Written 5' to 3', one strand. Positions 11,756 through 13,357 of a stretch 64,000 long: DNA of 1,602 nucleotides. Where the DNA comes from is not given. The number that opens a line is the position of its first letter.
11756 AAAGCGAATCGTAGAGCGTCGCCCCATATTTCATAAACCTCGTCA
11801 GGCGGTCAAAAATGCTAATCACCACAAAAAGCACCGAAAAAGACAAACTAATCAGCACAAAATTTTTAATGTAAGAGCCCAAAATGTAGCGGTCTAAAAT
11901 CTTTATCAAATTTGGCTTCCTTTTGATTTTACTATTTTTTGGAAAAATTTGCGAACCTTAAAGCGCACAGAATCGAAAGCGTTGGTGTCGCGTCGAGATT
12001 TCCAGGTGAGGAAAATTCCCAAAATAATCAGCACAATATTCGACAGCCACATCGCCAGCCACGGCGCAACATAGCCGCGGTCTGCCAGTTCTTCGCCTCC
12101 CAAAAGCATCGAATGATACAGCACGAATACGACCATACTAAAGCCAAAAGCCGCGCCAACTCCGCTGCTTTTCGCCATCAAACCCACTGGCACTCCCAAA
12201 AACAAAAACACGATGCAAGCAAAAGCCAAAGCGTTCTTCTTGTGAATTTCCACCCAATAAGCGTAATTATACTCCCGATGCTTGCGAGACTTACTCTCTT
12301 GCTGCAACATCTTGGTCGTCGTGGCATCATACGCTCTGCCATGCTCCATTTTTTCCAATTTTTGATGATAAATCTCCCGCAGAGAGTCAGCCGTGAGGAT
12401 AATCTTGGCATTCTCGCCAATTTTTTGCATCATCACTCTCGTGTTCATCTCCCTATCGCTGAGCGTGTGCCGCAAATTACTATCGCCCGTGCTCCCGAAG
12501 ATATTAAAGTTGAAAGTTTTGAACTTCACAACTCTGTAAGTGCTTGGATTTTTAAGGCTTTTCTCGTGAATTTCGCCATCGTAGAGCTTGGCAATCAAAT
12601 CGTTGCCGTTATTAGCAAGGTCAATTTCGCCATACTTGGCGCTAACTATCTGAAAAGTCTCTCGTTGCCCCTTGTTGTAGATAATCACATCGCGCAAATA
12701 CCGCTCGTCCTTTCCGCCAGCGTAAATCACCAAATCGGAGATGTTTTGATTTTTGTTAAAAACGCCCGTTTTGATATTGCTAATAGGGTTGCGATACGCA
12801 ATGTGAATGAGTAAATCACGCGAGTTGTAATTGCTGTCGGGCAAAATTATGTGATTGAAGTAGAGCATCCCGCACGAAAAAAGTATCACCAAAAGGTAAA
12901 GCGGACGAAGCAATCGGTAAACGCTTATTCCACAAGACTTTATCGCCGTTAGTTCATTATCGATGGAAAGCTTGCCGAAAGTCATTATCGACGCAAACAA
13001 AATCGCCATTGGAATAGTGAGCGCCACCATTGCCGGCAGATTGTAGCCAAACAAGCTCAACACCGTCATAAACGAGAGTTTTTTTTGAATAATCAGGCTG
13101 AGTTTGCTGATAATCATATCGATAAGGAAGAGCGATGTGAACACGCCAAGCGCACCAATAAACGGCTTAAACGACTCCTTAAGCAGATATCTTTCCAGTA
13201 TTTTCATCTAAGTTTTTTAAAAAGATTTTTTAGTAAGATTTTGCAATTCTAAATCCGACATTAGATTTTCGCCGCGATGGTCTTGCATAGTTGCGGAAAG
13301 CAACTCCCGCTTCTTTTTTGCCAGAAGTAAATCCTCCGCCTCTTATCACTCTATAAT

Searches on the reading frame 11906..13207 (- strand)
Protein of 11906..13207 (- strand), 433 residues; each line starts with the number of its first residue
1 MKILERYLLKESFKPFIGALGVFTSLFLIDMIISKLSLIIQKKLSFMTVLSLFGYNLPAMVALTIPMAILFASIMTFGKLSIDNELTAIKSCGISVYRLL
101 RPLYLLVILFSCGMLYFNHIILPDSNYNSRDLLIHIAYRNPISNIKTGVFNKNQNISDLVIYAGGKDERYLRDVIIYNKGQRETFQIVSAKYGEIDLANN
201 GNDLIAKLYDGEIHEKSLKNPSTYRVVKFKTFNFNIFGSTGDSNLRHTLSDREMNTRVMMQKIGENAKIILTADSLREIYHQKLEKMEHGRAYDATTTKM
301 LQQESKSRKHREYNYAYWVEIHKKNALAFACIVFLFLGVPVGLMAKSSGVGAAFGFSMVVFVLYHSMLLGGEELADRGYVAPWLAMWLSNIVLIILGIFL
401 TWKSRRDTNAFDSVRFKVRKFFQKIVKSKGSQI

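Call 30: find_encoding_contigs(protein=window:11906-13207:-, flank=10000, max_places=6)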
Protein window:11906-13207:- (433 aa): 3 contigs read that carry it; 2 places shown.
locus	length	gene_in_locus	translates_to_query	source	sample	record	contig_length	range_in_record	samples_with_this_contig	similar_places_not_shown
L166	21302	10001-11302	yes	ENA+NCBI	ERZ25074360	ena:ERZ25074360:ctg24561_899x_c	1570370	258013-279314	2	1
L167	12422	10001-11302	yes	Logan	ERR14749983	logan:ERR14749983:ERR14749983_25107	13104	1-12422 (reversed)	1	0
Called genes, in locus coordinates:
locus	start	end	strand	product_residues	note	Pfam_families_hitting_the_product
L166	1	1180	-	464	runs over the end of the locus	PF00206:Lyase_1, PF14698:ASL_C2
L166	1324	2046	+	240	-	PF13489:Methyltransf_23, PF05219:DREV, PF08003:Methyltransf_9 (weak), PF07021:MetW (weak), PF13847:Methyltransf_31, PF08241:Methyltransf_11, PF08242:Methyltransf_12, PF13649:Methyltransf_25, +1 more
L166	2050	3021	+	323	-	PF01073:3Beta_HSD, PF01370:Epimerase, PF04321:RmlD_sub_bind, PF07993:NAD_binding_4, PF13460:NAD_binding_10, PF16363:GDP_Man_Dehyd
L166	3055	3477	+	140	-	-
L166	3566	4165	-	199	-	PF01170:UPF0020, PF05175:MTS, PF05971:Methyltransf_10 (weak), PF06325:PrmA, PF13679:Methyltransf_32 (weak), PF13847:Methyltransf_31, PF08242:Methyltransf_12, PF13649:Methyltransf_25, +2 more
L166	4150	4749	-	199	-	PF00117:GATase, PF07685:GATase_3, PF01174:SNO (weak)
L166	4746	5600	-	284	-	PF01937:ARMT1-like_dom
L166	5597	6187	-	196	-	PF00475:IGPD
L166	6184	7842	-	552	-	PF00155:Aminotran_1_2, PF00702:Hydrolase, PF13419:HAD_2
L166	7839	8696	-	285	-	PF01634:HisG, PF08029:HisG_C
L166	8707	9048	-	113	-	PF13411:MerR_1, PF00376:MerR (weak)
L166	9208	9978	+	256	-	PF03781:FGE-sulfatase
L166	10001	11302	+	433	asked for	PF03739:LptF_LptG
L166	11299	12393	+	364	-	PF03739:LptF_LptG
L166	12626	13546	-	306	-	PF01207:Dus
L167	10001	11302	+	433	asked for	PF03739:LptF_LptG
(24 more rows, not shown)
